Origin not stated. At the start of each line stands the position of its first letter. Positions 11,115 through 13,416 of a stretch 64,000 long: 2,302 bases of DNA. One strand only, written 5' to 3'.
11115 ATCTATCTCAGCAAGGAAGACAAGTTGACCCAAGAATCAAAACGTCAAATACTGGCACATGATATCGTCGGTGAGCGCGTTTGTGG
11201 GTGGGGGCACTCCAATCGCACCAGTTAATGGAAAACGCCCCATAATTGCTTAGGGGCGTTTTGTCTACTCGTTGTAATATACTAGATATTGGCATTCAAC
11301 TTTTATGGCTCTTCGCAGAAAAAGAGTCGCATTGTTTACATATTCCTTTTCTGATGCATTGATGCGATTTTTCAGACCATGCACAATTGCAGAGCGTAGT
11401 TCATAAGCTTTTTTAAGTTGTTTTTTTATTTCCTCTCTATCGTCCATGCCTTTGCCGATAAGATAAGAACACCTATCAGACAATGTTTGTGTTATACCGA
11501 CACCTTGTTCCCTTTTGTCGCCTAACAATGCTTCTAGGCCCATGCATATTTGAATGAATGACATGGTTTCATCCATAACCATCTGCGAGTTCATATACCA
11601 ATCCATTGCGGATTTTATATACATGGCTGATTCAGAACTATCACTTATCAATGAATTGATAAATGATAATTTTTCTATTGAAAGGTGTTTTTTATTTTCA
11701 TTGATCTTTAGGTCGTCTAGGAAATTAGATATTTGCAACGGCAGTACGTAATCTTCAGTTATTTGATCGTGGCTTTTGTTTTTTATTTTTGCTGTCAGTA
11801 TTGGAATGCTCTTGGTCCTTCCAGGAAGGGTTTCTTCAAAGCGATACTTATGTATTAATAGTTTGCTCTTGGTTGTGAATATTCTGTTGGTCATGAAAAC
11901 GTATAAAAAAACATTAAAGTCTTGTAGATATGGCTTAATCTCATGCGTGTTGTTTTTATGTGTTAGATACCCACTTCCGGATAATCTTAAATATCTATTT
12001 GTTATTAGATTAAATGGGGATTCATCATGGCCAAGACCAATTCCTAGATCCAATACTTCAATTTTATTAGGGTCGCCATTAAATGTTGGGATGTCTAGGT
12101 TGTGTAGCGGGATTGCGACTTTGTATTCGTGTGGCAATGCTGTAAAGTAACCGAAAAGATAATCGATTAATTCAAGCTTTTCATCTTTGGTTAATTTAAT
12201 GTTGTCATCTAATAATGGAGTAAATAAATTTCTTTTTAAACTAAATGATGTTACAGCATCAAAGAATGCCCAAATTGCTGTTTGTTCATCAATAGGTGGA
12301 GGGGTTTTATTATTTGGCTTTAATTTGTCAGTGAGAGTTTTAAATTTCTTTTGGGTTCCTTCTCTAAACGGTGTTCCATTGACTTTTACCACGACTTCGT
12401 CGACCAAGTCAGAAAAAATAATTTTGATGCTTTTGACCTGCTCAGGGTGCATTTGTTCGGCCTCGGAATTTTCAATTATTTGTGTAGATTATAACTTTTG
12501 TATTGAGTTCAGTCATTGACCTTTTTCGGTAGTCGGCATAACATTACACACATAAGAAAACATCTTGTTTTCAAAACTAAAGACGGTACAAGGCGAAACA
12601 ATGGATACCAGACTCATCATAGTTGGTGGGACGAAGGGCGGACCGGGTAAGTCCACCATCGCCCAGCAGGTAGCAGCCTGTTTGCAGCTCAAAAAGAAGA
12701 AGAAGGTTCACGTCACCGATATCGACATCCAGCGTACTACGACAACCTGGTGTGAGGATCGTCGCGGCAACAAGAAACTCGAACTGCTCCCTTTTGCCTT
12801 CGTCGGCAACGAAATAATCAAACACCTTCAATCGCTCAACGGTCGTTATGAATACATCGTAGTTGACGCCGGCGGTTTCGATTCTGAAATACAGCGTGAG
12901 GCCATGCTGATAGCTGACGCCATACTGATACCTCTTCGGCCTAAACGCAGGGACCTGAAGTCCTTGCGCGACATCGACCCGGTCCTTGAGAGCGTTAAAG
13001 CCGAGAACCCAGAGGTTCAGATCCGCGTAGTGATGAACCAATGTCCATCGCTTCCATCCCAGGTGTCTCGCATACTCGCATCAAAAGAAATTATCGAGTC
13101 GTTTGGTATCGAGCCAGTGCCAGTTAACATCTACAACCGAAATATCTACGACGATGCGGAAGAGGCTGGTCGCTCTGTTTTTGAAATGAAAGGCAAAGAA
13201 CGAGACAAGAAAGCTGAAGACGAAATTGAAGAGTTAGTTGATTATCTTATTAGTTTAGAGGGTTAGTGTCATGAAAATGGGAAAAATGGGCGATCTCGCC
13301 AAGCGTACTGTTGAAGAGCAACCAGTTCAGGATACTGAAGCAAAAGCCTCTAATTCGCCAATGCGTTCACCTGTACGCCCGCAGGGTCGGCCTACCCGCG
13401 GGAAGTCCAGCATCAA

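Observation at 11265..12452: AT-rich, opposite-strand moron encoding a 395-aa protein with a C-terminal HEPN (Rx4H) domain. Candidate abortive-infection/exclusion gene.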

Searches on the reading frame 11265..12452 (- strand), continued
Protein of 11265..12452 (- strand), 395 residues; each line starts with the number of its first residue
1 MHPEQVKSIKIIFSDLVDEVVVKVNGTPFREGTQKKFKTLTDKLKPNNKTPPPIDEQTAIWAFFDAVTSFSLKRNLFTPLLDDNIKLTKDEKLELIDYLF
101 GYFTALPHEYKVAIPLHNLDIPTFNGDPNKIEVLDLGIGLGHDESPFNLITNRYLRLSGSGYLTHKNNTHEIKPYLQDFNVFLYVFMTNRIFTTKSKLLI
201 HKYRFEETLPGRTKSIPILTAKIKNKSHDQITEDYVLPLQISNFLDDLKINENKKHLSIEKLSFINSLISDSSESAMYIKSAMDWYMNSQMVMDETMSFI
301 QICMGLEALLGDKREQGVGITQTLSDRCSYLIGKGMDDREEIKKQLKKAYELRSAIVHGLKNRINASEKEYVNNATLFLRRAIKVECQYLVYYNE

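Call 47: get_annotated_region(hit=H31, flank=4000)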
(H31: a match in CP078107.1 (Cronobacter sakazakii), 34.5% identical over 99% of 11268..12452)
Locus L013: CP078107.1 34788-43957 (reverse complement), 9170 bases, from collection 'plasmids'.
description: Cronobacter sakazakii strain MOD1-GK1025B plasmid pGK1025B_1, complete sequence
organism: Cronobacter sakazakii (NCBI taxid 28141)
taxonomy: Bacteria; Pseudomonadota; Gammaproteobacteria; Enterobacterales; Enterobacteriaceae; Cronobacter; Cronobacter sakazakii
host: -; source: environmental; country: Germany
typing (MOB-suite, as given by PLSDB): non-mobilizable; replicon rep_cluster_763
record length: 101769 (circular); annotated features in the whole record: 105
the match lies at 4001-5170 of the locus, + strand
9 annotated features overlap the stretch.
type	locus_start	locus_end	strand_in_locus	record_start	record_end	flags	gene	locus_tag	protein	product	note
CDS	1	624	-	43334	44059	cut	-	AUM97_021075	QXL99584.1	hypothetical protein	-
CDS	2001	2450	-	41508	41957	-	-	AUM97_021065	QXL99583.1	DUF2971 domain-containing protein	-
CDS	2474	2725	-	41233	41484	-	-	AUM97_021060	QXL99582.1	hypothetical protein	-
CDS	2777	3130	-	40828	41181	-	-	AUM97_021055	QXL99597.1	hypothetical protein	-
CDS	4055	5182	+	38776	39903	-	-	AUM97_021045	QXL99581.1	hypothetical protein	-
CDS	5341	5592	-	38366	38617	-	-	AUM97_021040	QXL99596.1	hypothetical protein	-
CDS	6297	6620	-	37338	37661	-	-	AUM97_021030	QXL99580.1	hypothetical protein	-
CDS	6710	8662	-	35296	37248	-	-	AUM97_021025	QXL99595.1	tail fiber domain-containing protein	-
CDS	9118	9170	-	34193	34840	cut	-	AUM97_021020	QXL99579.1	hypothetical protein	-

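Call 52: search_protein_families(library=pfam, alignment_id=A2, max_evalue=5)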
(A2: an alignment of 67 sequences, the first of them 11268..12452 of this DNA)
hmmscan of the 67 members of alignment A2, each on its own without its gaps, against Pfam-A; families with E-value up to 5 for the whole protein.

A. member 1, window:11268-12452:- (395 aa): 1 family
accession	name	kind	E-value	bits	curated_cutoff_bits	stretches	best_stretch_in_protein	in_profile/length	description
PF25520.1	AAA_lid_TANC1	-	0.1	13.2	29.1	1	249-295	31-77/96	TANC1-like, AAA+ ATPase lid domain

B. families by the number of members that match (of 67 scanned): 37 families (the first 25 are shown)
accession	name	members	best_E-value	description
PF18739.6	HEPN_Apea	3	0.13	Apea-like HEPN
PF12358.13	DUF3644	2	0.012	Domain of unknown function (DUF3644)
PF08766.16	DEK_C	1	0.0061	DEK C terminal domain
PF14540.12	NTF-like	1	0.0062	Nucleotidyltransferase-like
PF23309.1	DUF7083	1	0.012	Domain of unknown function (DUF7083)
PF05190.23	MutS_IV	1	0.014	MutS family domain IV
PF13967.11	RSN1_TM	1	0.03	Late exocytosis, associated with Golgi transport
PF24898.2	GGDEF_GdpP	1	0.041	Cyclic-di-AMP phosphodiesterase GdpP-like, GGDEF domain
PF05205.17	COMPASS-Shg1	1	0.073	COMPASS (Complex proteins associated with Set1p) component shg1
PF06587.16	DUF1137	1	0.074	Protein of unknown function (DUF1137)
PF20268.4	SBDS_C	1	0.08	SBDS protein, C-terminal domain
PF14215.12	bHLH-MYC_N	1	0.09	bHLH-MYC and R2R3-MYB transcription factors N-terminal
PF02358.22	Trehalose_PPase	1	0.094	Trehalose-phosphatase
PF25520.1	AAA_lid_TANC1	1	0.1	TANC1-like, AAA+ ATPase lid domain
PF18984.5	DUF5717_N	1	0.11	Family of unknown function (DUF5717)N-terminal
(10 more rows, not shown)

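Call 56: find_related_loci(query=A2, collection=genome_contigs, flank=10000)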
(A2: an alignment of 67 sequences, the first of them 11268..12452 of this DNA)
Query A2 (395 aa) in genome_contigs; peptide patterns used: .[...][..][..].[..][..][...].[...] (x = any residue, [..] = any of these).
68 stretches matched a pattern; 39 encode a relative of the query (tblastn E <= 1e-3); 39 distinct loci.
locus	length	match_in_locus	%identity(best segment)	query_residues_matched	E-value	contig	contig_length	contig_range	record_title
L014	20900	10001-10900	34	94-391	8e-45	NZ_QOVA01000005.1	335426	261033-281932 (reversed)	Edaphovirga cremea strain DSM 105170 Scaffold5, whole genome shotgun sequence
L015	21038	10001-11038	32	56-392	3e-41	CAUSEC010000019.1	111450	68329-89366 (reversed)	MAG TPA_asm: uncultured Enterobacteriaceae bacterium isolate ERR9969157_bin.6_MetaWRAP_v1.3_MAG genome assembly, contig:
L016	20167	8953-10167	25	17-391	9e-32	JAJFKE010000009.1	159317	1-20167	MAG: Gammaproteobacteria bacterium isolate OFTM290 OFTM290_8, whole genome shotgun sequence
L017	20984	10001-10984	30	87-394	3e-31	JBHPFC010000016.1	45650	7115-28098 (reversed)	Pseudomonadota bacterium isolate SAG AM-311-I13 NODE_16_length_45650_cov_32.787257, whole genome shotgun sequence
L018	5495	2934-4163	27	1-390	6e-29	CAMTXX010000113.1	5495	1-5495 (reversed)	MAG: uncultured Nitrospira sp. isolate G04_MAG_00034 genome assembly, contig: G04_MAG_00034_000000000083, whole genome s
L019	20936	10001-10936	27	94-390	8e-28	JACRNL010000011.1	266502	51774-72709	MAG: Deltaproteobacteria bacterium isolate NC_groundwater_1934_Pr3_S-0.2um_54_5 scaffold_343134, whole genome shotgun se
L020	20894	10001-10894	31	95-359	5e-27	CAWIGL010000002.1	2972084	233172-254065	MAG: uncultured delta proteobacterium isolate MFD03726.bin.2.45 genome assembly, contig: contig_12774, whole genome shot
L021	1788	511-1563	27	63-390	1e-26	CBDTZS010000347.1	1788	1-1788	MAG TPA_asm: uncultured Tenacibaculum sp. isolate ERR2431948_metabat2_20 genome assembly, contig: ERZ23877837.25540, who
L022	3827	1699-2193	37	237-390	4e-26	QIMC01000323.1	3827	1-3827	MAG: Flammeovirgaceae bacterium isolate SZUA-3 Ga0063293_10041694, whole genome shotgun sequence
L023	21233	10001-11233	24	1-386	2e-25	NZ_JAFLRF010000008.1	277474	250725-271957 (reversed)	Trinickia mobilis strain DHG64 scaffold8, whole genome shotgun sequence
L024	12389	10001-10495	35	237-390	5e-25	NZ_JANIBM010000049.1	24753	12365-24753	Methylomonas aurea strain SURF-1 SURF1.00049, whole genome shotgun sequence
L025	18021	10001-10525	38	225-390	3e-25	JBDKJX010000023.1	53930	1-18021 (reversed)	MAG: Pseudomonadota bacterium isolate gunnisonriver_2019_sw_WHONDRS-S19S_0062_A_bin.16 scaffold_0000121, whole genome sh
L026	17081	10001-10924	27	102-390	5e-25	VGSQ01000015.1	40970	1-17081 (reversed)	MAG: Deltaproteobacteria bacterium isolate K_DeepCast_250m_m2_102 K_DeepCast_250m_m2_102_Ga0194125_10001384, whole genom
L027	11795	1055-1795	29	154-390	2e-24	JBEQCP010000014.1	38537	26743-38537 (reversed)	MAG: Pseudomonadota bacterium isolate 05_S201.vamb.040 NODE_369_length_38537_cov_5.759958, whole genome shotgun sequence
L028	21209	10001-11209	23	1-390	2e-23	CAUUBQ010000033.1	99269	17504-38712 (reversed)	MAG TPA_asm: uncultured Cupriavidus sp. isolate SRR17738104_bin.8_MetaWRAP_v1.3_MAG genome assembly, contig: ERZ14211620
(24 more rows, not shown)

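Call 63: search_protein_families(library=pfam, alignment_id=A3, max_evalue=0.00001)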
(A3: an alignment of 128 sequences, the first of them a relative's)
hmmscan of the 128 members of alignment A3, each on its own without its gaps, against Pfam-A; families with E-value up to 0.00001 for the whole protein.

A. member 1, L014:11926-12348:- (140 aa): 0 families

B. families by the number of members that match (of 128 scanned): 127 families (the first 25 are shown)
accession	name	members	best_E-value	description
PF02518.31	HATPase_c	3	9.3e-35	Histidine kinase-, DNA gyrase B-, and HSP90-like ATPase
PF00072.30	Response_reg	3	2.7e-28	Response regulator receiver domain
PF00512.31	HisKA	3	1.8e-21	His Kinase A (phospho-acceptor) domain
PF00589.27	Phage_integrase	2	1.1e-38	Phage integrase family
PF00571.33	CBS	2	2.1e-35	CBS domain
PF16576.10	HlyD_D23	2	6.8e-30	Barrel-sandwich domain of CusB or HlyD membrane-fusion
PF00665.32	rve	2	2.4e-22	Integrase core domain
PF13437.12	HlyD_3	2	1.3e-19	HlyD family secretion protein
PF13533.13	Biotin_lipoyl_2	2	1.2e-07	Biotin-lipoyl like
PF00873.25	ACR_tran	1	8.8e-258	AcrB/AcrD/AcrF family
PF06123.17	CreD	1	2.2e-127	Inner membrane protein CreD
PF00425.24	Chorismate_bind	1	2.6e-93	chorismate binding enzyme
PF01262.27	AlaDh_PNT_C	1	3.1e-84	Alanine dehydrogenase/PNT, C-terminal domain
PF01026.27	TatD_DNase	1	9.7e-82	TatD related DNase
PF02384.22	N6_Mtase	1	1.4e-77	N-6 DNA Methylase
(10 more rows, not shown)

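Call 64: search_protein_families(library=pfam, alignment_id=A4, max_evalue=0.00001)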
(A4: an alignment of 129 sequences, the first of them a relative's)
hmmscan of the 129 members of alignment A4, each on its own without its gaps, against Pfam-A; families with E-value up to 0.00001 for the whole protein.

A. member 1, L031:6167-7237:+ (356 aa): 0 families

B. families by the number of members that match (of 129 scanned): 155 families (the first 25 are shown)
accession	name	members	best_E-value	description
PF07963.17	N_methyl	4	1.9e-10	Prokaryotic N-terminal methylation motif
PF08241.18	Methyltransf_11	3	1.2e-22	Methyltransferase domain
PF13649.12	Methyltransf_25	3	1.6e-21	Methyltransferase domain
PF01209.24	Ubie_methyltran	3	1.3e-19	ubiE/COQ5 methyltransferase family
PF13847.12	Methyltransf_31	3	7.6e-17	Methyltransferase domain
PF08242.18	Methyltransf_12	3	6.9e-13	Methyltransferase domain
PF13489.12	Methyltransf_23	3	5.3e-08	Methyltransferase domain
PF00005.33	ABC_tran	2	7e-34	ABC transporter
PF00717.28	Peptidase_S24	2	4.2e-21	Peptidase S24-like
PF13401.12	AAA_22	2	8.8e-18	AAA domain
PF13304.12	AAA_21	2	3.1e-13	AAA domain, putative AbiEii toxin, Type IV TA system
PF00266.25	Aminotran_5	2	4e-13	Aminotransferase class-V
PF00004.35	AAA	2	4.4e-12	ATPase family associated with various cellular activities (AAA)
PF01751.28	Toprim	2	1.5e-09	Toprim domain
PF01381.28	HTH_3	2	2.3e-07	Helix-turn-helix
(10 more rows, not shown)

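Call 65: search_protein_families(library=padloc, alignment_id=A3, max_evalue=1e-10)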
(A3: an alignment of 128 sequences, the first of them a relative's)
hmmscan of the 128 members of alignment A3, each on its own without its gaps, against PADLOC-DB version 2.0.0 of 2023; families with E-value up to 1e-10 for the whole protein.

A. member 1, L014:11926-12348:- (140 aa): 0 families

B. families by the number of members that match (of 128 scanned): 49 families (the first 25 are shown)
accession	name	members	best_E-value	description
PDLC03049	REase_I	1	0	Type I restriction enzyme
PDLC03025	MTase_I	1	3.8e-240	Type I methyltransferase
PDLC03021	MTase_I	1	3.1e-193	Type I methyltransferase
PDLC03026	MTase_I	1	1.7e-81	Type I methyltransferase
PDLC03050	REase_I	1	4.1e-74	Type I restriction enzyme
PDLC04134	mad2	1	1.1e-58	mads_2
PDLC03036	MTase_I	1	2.5e-53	Type I methyltransferase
PDLC03047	REase_I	1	6.5e-42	Type I restriction enzyme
PDLC03042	REase_I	1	2.2e-38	Type I restriction enzyme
PDLC03022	MTase_I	1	1.7e-30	Type I methyltransferase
PDLC03031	MTase_I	1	1.1e-29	Type I methyltransferase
PDLC01495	PD_DExK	1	2.5e-27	"CAS-I,CAS-II,CAS-III,CAS-IV,CAS-V,CAS-VI; associated"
PDLC03318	MTase_II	1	3.6e-27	Type II methyltransferase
PDLC03218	MTase_II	1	9.8e-26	Type II methyltransferase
PDLC03035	MTase_I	1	2.7e-24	Type I methyltransferase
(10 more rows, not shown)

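Call 66: search_protein_families(library=padloc, alignment_id=A4, max_evalue=1e-10)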
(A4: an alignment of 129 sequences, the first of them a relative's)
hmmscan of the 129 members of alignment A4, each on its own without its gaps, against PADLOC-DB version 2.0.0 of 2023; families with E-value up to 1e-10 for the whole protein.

A. member 1, L031:6167-7237:+ (356 aa): 0 families

B. families by the number of members that match (of 129 scanned): 14 families
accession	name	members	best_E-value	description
PDLC04134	mad2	3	1.9e-26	mads_2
PDLC03982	PD-Lambda-2_B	2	3.1e-49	-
PDLC04135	mad3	2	3.2e-33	mads_3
PDLC04140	mad8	2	2.1e-17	mads_8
PDLC02980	AriA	2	8.1e-14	-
PDLC02865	DpdF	1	9.2e-109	DpdF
PDLC03983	PD-Lambda-2_C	1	2e-35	-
PDLC03984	PD-Lambda-2_C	1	2e-32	-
PDLC02989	cll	1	4.2e-21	-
PDLC02215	QatD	1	1.8e-18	-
PDLC04689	PDC-M51A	1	4.9e-13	-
PDLC03985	PD-Lambda-2_C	1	1.3e-11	-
PDLC02707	PbeA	1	3.5e-11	PbeA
PDLC02704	PbeA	1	6.6e-11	PbeA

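Call 88: find_related_loci(query=A2, collection=viral_contigs, flank=6000)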
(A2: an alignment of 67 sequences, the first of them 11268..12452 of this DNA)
Query A2 (395 aa) in viral_contigs; peptide patterns used: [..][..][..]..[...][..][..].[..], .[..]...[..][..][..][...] (x = any residue, [..] = any of these).
48 stretches matched a pattern; 12 encode a relative of the query (tblastn E <= 1e-3); 12 distinct loci.
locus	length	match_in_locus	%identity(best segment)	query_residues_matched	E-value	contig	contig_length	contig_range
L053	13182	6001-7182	72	1-395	0e+0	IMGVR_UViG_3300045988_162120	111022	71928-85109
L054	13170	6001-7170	61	1-392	4e-158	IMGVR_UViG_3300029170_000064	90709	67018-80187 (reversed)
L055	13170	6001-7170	34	2-391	7e-58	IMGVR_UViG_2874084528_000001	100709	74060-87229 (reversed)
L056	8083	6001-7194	31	2-395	3e-51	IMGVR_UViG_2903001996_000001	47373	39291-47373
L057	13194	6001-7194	31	2-395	1e-51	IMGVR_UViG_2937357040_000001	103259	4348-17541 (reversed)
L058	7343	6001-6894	31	94-386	3e-39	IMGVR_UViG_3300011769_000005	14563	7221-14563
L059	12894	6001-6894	31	94-386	7e-39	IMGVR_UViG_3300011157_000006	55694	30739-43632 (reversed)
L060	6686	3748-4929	26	1-370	6e-31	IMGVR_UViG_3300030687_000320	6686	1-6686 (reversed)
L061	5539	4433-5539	26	1-345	2e-25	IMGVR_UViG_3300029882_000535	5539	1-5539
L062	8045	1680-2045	41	268-390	2e-24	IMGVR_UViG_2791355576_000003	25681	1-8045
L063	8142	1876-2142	41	270-359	1e-18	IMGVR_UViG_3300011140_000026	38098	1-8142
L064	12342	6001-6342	32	279-393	2e-18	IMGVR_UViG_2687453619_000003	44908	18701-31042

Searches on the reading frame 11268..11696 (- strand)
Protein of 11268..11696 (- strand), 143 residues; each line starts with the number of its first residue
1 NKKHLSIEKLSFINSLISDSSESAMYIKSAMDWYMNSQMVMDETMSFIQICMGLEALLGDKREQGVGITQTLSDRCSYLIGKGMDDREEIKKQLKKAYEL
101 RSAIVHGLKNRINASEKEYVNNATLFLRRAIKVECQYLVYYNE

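Call 87: search_solved_structures(query=A6, max_evalue=10, show_alignments=5)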
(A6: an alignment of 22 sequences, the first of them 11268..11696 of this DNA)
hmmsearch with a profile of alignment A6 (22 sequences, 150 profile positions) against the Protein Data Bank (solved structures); distinct sequences matched with E-value up to 10: 0.

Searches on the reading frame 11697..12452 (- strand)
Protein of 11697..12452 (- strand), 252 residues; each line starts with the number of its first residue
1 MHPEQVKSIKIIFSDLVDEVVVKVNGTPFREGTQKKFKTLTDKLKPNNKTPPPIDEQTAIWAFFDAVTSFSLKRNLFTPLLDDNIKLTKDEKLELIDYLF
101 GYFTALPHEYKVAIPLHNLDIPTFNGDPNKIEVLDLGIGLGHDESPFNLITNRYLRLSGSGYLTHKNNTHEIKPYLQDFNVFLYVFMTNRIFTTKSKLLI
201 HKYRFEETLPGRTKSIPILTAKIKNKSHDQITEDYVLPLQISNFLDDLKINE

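Call 76: predict_structure(alignment_id=A5)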
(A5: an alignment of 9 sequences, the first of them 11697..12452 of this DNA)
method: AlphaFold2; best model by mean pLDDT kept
length: 252 residues; sequences in the alignment: 9
mean_pLDDT: 71.4   pTM: 0.68
mean pLDDT of the five models: 71.4, 70.8, 66.4, 62.5, 58.4
residues with pLDDT >= 90: 14; 70-90: 138; 50-70: 66; < 50: 34
segments of 3 or more residues with pLDDT < 50: 48-50, 78-82, 140-143, 145-147, 197-207, 250-252
pLDDT, mean of each block of 10 residues (from residue 1): 87 87 57 80 64 71 85 66 68 92 85 78 72 70 50 83 63 80 77 55 47 60 80 71 62 40
secondary structure, 60 per line:
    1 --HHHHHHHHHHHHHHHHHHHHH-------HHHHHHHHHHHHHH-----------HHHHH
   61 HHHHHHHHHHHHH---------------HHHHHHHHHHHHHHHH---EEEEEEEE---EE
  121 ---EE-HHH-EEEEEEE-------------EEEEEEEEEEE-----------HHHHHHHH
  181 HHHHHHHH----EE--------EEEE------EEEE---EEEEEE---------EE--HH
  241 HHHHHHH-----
elements in order: H3-23 H31-44 H56-73 H89-104 E108-115 E131-137 E151-161 H173-188 E203-206 E213-216 E220-225 H239-247

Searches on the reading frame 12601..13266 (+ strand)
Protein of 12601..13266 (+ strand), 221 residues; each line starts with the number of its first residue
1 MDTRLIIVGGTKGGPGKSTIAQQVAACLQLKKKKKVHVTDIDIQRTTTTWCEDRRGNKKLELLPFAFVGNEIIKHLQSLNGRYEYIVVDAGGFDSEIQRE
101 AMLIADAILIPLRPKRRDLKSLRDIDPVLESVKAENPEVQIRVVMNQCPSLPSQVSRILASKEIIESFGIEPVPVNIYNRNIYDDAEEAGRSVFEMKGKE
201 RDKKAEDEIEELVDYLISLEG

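Call 54: search_protein_families(library=pfam, proteins=[window:12601-13266:+], max_evalue=0.01)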
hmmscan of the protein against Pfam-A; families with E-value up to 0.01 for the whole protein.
window:12601-13266:+ (221 aa): 5 families
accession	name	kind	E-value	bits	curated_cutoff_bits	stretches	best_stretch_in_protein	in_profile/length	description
PF13614.12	AAA_31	-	1.6e-15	58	27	2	4-52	2-49/177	AAA domain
PF09140.17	MipZ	-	3.4e-13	49.9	20.7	1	5-134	2-151/262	ATPase MipZ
PF07015.17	VirC1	-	9.5e-09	35.4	24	1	4-190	2-189/231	VirC1 protein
PF01656.29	CbiA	-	1.4e-07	32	25.4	1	6-136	1-54/125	CobQ/CobB/MinD/ParA nucleotide binding domain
PF10609.15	ParA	-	3e-06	27.3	27.1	1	4-44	4-43/246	NUBPL iron-transfer P-loop NTPase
